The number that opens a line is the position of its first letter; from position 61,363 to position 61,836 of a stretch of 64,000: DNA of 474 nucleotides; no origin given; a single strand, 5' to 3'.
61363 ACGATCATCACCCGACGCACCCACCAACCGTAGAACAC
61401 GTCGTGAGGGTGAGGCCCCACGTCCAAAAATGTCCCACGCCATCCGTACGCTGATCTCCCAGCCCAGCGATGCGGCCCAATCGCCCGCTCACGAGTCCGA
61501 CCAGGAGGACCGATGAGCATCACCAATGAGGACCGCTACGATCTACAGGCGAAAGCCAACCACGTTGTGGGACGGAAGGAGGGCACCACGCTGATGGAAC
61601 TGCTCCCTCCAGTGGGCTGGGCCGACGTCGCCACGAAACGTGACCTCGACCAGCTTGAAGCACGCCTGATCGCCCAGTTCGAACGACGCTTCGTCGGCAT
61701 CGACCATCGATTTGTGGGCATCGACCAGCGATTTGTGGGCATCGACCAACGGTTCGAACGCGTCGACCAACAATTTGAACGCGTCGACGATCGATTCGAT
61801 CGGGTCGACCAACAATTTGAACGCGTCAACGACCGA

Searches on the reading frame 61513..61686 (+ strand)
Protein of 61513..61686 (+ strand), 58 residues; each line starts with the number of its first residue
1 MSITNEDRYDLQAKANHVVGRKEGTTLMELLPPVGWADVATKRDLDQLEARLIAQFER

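Call 21: search_solved_structures(query=A1, max_evalue=10, show_alignments=4)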
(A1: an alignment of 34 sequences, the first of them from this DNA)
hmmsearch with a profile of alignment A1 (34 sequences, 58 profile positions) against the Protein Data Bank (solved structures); distinct sequences matched with E-value up to 10: 4.
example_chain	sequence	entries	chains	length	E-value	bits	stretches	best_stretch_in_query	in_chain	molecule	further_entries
6h9l_A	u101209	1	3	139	0.66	12.9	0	39-57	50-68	Uncharacterized protein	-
9tuf_A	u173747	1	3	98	0.81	12.6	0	3-27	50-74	PIDD-CC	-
9jq0_A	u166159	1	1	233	1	12.3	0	28-50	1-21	Acid phosphatase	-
7o92_A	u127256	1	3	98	2.8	10.9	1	38-54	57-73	hypothetical protein UY81_C0065G0003 residues 18-54 from Candidatus Giovannonibacteria bac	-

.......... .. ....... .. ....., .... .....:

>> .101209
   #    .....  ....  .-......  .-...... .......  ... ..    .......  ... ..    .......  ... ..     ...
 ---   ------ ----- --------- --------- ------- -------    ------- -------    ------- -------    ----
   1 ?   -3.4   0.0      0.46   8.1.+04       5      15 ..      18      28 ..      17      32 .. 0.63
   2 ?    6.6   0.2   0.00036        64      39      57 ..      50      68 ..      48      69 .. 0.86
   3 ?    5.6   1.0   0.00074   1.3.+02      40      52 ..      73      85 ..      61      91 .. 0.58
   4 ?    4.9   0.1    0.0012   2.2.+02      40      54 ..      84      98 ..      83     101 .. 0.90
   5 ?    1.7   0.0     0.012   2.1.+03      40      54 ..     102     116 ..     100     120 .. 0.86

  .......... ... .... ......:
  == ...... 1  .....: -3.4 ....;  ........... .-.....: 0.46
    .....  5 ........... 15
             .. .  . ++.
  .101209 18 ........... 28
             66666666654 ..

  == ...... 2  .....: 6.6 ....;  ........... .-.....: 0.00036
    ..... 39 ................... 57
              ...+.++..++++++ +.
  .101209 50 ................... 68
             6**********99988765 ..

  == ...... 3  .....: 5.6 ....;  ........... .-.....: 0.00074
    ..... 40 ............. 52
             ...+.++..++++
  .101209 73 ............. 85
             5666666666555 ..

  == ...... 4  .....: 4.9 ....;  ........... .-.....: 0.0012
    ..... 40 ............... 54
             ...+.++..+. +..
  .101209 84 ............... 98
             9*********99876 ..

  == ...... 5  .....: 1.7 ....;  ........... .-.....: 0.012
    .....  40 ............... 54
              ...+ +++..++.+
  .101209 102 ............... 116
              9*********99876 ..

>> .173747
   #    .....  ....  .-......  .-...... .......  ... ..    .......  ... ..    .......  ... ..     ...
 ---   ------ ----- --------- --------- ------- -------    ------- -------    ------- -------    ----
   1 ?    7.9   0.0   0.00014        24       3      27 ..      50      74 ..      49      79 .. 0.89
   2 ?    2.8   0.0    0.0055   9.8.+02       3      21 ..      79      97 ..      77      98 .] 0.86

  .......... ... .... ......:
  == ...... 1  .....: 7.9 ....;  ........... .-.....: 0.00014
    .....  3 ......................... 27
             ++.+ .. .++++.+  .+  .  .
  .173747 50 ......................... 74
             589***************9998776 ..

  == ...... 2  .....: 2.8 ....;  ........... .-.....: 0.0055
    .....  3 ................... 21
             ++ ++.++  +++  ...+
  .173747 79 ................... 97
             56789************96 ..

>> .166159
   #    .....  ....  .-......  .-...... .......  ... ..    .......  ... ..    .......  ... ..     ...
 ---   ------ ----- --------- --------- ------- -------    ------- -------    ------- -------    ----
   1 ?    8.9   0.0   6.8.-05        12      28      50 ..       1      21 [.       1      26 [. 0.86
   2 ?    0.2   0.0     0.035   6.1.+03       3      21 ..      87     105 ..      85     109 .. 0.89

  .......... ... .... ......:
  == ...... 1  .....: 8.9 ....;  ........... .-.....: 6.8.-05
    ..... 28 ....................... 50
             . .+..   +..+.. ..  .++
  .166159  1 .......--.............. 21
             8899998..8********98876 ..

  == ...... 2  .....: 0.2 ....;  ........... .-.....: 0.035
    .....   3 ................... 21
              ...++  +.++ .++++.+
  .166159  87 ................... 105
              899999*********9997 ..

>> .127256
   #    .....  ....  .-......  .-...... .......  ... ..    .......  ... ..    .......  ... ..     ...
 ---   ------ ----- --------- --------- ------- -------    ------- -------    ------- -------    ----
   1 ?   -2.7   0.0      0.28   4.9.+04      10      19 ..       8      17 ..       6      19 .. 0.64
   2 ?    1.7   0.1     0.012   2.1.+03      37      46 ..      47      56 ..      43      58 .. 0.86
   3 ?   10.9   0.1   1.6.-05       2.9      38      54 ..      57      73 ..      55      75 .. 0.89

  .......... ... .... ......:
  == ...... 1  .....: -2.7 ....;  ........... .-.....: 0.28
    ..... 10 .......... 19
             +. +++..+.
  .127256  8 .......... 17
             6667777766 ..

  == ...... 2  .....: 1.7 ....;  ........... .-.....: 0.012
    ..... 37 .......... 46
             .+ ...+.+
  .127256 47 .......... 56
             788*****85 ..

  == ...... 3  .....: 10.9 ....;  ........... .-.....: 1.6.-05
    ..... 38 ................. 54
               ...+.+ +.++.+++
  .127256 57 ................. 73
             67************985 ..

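Call 26: find_related_loci(query=A1, collection=genome_contigs, flank=4000)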
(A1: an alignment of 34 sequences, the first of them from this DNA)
Query A1 (58 aa) in genome_contigs; peptide patterns used: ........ (x = any residue, [..] = any of these).
463 stretches matched a pattern; 427 encode a relative of the query (tblastn E <= 1e-3); the best 80 are kept; 79 distinct loci.
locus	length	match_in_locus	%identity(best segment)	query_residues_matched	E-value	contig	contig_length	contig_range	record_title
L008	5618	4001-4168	71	1-56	3e-23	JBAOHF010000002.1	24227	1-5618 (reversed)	MAG: Nocardioides sp. isolate AS_Ams2_Bin10 np1-np2_contig_10646, whole genome shotgun sequence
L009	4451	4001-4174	59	1-58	2e-19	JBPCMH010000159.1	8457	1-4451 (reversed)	MAG: Acidimicrobiales bacterium isolate TH_ant_mag_99 S1Ck127_6117823_flag_0_multi_6.9252_len_8457, whole genome shotgun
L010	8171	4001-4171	60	1-57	6e-19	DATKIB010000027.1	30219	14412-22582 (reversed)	MAG TPA_asm: Acidimicrobiales bacterium isolate SMAG_U14593 k141_3653079, whole genome shotgun sequence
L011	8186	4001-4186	58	1-58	6e-19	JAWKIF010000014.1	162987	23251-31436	MAG: Microthrixaceae bacterium isolate AC1.96 AC1.96.fa-14, whole genome shotgun sequence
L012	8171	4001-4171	58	1-57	2e-18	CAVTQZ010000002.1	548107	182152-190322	MAG: uncultured Acidimicrobiaceae bacterium isolate MFD09603.bin.1.273 genome assembly, contig: contig_18751, whole geno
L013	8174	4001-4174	60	1-58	2e-18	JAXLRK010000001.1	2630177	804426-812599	MAG: Acidimicrobiia bacterium isolate STL-ACT7 C2.255.fa-1, whole genome shotgun sequence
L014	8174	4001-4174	57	1-58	5e-18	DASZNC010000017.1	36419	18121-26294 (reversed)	MAG TPA_asm: Acidimicrobiales bacterium isolate SMAG_U5907 k141_29085, whole genome shotgun sequence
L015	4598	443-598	63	1-52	4e-18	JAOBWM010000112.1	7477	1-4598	MAG: Acidimicrobiales bacterium isolate RYN_37 scaffold_6581767, whole genome shotgun sequence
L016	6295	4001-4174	55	1-58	7e-18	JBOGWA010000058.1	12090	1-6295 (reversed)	MAG: Actinomycetota bacterium isolate M3-S_metawrap_bin.184 k127_2604588, whole genome shotgun sequence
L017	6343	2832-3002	56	1-57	7e-18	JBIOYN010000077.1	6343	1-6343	MAG: Acidimicrobiia bacterium isolate MAG029 k127_1787912, whole genome shotgun sequence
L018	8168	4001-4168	59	1-56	7e-18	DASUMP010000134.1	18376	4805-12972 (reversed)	MAG TPA_asm: Acidimicrobiia bacterium isolate SMAG_U1576 k141_664999, whole genome shotgun sequence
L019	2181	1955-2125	51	1-57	1e-17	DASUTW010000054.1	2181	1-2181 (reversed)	MAG TPA_asm: Actinomycetota bacterium isolate SMAG_U1773 k141_792809, whole genome shotgun sequence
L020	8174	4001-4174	55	1-58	1e-17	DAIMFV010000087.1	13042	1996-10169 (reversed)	MAG TPA_asm: Acidimicrobiales bacterium isolate CTOTU2458 NODE_2004_length_13042_cov_4.209825, whole genome shotgun sequ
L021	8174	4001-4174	55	1-58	2e-17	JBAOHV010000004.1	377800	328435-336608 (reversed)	MAG: Microthrixaceae bacterium isolate AS_Ams2_Bin26 np1-np2_contig_11856, whole genome shotgun sequence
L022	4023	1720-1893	55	1-58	2e-17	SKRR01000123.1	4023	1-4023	MAG: Microthrixaceae bacterium isolate CSSed162cmA_492 CSSed16-2cmA-125022, whole genome shotgun sequence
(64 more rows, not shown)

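Call 27: search_protein_representatives(alignment_id=A1)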
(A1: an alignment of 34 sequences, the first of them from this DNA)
Query: 34 sequences, 58 profile positions. Proteins with E-value up to 0.001 (for the whole library): 3941; up to 1e-10: 2052; up to 1e-30: 0. The best 150 are listed.
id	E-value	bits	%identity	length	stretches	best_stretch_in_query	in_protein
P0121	2.6e-30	120.0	-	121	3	1-57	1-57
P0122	6.7e-30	118.6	-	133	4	1-57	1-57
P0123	7.5e-30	118.5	-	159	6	1-56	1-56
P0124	9.7e-30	118.1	-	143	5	1-49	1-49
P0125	1.1e-29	117.9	-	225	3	1-57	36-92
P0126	1.5e-29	117.5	-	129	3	1-48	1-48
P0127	4.2e-29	116.1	-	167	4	1-57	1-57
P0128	8.8e-29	115.1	-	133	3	1-49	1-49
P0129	1.4e-28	114.4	-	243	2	1-57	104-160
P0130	4.1e-28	112.9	-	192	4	1-57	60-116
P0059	4.2e-28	112.9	-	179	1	1-57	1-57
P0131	5.9e-28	112.4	-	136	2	1-56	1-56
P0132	7.7e-28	112.0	-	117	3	2-56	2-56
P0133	8.1e-28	112.0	-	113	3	1-57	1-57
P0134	1.0e-27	111.7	-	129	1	1-58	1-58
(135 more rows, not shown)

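Call 63: search_dna_similar(query=window:61513-61686:+, collection=plasmids, mode=protein, max_evalue=0.01, max_rows=25)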
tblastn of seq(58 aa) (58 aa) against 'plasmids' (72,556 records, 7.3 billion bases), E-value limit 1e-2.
No match.

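Call 64: search_dna_similar(query=window:61513-61686:+, collection=phages, mode=protein, max_evalue=0.01, max_rows=25)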
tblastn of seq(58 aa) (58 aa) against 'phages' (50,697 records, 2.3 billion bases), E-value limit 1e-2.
No match.

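Call 65: find_related_loci(query=A1, collection=viral_contigs, flank=6000)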
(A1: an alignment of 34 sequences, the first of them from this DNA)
Query A1 (58 aa) in viral_contigs; peptide patterns used: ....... (x = any residue, [..] = any of these).
23 stretches matched a pattern, but none encodes a relative of the query by tblastn (E <= 1e-3).

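Call 76: search_protein_families(library=pfam, alignment_id=A1, max_evalue=1)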
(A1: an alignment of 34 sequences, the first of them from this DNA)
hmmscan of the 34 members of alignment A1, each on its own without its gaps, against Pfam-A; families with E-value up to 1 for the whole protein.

A. member 1, seq(58 aa): 0 families

B. families by the number of members that match (of 34 scanned): 13 families
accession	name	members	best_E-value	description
PF11994.14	DUF3489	6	0.0051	Protein of unknown function (DUF3489)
PF13490.11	zf-HC2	5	0.093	Putative zinc-finger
PF15354.11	KAAG1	2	0.027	Kidney-associated antigen 1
PF08220.18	HTH_DeoR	1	0.014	DeoR-like helix-turn-helix domain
PF25479.1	Vts1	1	0.031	RNA-binding protein vts1-like domain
PF04478.17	Mid2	1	0.048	Mid2 like cell wall stress sensor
PF21616.3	Topo-V_HhH_2_2nd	1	0.069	Topoisomerase V, second (HhH)2 tandem domain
PF02898.20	NO_synthase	1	0.093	Nitric oxide synthase, oxygenase domain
PF08952.17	DUF1866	1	0.14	Domain of unknown function (DUF1866)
PF03461.20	TRCF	1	0.15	TRCF domain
PF14217.11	DUF4327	1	0.18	Domain of unknown function (DUF4327)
PF14841.11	FliG_M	1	0.22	FliG middle domain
PF23016.2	RsmI_C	1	0.47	RsmI C-terminal HTH domain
